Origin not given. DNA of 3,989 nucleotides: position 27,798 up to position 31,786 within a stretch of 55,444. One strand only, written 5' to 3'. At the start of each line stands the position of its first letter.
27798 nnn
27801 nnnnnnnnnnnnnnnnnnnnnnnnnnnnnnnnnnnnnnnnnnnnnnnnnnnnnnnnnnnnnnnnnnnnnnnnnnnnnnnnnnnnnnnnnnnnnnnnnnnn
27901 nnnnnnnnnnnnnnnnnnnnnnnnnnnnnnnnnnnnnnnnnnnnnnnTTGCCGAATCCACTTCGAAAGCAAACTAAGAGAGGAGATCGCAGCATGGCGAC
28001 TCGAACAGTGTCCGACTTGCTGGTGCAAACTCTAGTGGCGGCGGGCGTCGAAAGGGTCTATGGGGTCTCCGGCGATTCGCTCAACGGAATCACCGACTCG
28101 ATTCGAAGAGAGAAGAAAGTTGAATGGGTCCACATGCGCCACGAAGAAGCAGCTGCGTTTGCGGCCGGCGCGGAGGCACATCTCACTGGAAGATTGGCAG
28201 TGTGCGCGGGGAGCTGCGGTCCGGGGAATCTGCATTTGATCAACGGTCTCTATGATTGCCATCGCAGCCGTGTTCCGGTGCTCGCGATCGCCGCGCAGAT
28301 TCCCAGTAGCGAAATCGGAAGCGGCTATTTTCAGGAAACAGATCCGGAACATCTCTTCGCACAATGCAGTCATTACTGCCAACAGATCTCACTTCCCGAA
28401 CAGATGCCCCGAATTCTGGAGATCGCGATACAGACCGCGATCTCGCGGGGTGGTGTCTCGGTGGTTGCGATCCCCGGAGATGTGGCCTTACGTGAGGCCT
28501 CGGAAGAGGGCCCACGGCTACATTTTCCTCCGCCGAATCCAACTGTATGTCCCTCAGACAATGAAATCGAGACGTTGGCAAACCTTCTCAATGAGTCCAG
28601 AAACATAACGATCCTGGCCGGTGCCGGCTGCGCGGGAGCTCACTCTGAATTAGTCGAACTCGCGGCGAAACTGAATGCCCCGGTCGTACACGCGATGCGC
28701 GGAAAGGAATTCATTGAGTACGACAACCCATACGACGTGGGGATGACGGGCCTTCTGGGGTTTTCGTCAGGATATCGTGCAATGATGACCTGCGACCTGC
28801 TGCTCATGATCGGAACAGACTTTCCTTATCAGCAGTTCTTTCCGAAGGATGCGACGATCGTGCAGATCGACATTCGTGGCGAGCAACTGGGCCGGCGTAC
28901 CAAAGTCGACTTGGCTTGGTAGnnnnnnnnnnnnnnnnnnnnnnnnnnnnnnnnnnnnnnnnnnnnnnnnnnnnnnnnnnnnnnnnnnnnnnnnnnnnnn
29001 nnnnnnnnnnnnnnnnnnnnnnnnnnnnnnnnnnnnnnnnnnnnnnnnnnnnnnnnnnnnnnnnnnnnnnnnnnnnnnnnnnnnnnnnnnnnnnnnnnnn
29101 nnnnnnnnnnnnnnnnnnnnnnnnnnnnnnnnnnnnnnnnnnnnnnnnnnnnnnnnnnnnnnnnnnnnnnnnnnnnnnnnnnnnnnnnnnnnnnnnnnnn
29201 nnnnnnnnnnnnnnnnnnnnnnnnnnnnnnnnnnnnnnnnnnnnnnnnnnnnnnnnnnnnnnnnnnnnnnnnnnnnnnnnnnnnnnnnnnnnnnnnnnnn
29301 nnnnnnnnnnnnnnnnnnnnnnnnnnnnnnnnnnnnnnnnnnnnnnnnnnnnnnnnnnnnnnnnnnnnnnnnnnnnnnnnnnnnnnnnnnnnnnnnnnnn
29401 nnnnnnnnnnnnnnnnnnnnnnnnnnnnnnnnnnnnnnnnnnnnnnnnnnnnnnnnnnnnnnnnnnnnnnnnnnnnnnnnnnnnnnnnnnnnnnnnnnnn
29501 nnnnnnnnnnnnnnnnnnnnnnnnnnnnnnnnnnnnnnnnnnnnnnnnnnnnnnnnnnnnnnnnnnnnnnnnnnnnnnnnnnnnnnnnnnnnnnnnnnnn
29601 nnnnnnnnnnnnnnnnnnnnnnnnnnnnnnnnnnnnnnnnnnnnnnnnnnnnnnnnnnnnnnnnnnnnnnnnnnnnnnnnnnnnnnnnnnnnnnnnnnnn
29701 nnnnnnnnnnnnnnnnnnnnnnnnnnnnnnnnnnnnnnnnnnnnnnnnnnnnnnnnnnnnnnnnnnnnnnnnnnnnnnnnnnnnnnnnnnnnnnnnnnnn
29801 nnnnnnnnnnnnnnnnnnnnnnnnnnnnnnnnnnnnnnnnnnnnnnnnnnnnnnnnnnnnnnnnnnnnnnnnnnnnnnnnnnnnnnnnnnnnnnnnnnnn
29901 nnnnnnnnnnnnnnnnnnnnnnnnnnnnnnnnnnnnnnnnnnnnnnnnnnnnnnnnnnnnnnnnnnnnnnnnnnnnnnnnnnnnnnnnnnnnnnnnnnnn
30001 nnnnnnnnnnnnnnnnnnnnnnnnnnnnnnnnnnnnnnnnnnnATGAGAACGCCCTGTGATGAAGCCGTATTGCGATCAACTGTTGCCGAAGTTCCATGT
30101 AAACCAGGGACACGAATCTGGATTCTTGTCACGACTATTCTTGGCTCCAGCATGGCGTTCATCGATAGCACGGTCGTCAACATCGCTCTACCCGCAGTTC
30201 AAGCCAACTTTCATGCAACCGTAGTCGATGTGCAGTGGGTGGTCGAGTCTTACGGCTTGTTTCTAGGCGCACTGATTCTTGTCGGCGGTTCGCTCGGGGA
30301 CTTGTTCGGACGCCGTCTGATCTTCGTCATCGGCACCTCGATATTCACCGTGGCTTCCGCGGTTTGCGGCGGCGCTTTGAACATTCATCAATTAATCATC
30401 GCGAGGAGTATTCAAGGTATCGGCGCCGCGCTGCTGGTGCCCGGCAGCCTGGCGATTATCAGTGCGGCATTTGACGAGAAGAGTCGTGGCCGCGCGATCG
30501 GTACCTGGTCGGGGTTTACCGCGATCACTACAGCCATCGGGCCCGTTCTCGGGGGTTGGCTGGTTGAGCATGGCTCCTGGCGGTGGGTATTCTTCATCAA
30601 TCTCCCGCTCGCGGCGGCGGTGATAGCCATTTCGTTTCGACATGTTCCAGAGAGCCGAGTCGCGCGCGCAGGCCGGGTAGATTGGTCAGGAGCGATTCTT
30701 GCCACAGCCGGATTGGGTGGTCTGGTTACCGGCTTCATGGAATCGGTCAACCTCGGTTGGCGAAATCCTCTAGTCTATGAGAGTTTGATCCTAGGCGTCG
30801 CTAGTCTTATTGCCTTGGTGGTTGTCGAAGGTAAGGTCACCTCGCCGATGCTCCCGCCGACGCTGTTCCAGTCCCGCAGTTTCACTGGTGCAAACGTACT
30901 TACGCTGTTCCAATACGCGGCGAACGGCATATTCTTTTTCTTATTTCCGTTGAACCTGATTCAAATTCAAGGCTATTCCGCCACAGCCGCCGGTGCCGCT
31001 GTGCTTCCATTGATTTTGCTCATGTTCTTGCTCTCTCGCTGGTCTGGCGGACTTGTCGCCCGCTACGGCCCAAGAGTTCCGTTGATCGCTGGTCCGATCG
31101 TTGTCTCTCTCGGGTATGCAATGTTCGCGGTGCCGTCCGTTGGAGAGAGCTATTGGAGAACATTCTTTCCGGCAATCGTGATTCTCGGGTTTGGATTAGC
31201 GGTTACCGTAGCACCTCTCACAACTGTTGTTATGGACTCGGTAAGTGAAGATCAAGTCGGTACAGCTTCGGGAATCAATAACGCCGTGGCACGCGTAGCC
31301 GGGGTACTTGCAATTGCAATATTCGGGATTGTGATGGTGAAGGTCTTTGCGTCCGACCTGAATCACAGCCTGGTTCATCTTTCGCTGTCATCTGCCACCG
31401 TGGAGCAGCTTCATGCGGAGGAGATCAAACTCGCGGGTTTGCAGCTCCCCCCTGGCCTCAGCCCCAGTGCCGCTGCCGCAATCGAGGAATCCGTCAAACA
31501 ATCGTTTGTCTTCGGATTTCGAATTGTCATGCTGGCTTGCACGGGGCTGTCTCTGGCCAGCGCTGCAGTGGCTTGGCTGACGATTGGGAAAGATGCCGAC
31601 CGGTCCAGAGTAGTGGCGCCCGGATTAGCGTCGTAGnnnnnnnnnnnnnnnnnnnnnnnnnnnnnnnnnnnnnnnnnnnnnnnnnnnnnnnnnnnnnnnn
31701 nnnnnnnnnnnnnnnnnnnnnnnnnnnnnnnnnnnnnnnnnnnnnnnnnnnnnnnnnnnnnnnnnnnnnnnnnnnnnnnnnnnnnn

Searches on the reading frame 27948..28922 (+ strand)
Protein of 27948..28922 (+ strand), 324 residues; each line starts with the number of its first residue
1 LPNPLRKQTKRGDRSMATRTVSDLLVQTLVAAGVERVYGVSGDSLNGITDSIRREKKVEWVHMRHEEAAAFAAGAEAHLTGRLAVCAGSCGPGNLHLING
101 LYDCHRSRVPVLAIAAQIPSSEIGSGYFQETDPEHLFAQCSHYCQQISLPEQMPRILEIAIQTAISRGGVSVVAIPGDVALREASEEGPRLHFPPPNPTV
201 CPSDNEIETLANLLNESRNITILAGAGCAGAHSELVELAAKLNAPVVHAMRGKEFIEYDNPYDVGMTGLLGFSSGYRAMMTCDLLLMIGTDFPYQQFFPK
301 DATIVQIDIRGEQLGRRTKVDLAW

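Call 43: search_protein_families(library=pfam, proteins=[window:27948-28922:+], max_evalue=0.001)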
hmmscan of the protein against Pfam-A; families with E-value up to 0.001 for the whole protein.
window:27948-28922:+ (324 aa): 2 families
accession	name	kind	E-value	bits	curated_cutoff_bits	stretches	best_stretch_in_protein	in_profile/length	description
PF02776.23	TPP_enzyme_N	-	5.7e-34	116.9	26.8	1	20-133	2-116/119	Thiamine pyrophosphate enzyme, N-terminal TPP binding domain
PF00205.28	TPP_enzyme_M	-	2.9e-32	111.7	30.4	1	207-323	1-125/137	Thiamine pyrophosphate enzyme, central domain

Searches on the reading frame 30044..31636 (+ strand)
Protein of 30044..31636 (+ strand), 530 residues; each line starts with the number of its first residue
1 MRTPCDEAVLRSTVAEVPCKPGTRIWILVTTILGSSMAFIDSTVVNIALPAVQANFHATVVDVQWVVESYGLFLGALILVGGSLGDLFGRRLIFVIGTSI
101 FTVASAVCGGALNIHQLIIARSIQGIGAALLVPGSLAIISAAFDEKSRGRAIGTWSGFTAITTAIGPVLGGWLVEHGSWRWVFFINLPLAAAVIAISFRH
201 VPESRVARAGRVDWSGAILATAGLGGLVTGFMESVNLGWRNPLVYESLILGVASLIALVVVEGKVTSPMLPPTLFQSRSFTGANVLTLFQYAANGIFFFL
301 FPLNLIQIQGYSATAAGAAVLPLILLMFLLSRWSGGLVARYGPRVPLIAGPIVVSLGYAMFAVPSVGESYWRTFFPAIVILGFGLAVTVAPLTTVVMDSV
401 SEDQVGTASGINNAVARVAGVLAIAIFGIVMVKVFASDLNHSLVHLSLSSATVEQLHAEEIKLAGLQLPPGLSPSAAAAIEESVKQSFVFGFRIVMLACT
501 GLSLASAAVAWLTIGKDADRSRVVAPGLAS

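Call 43: search_protein_families(library=pfam, proteins=[window:30044-31636:+], max_evalue=0.001)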
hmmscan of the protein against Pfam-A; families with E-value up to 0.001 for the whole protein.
window:30044-31636:+ (530 aa): 2 families
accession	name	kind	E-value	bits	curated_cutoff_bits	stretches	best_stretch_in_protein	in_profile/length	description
PF07690.21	MFS_1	-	4.2e-53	180.9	33.4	1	32-423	2-346/347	Major Facilitator Superfamily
PF06609.19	TRI12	-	2.6e-13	49.7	23.2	1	77-312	94-344/599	Fungal trichothecene efflux pump (TRI12)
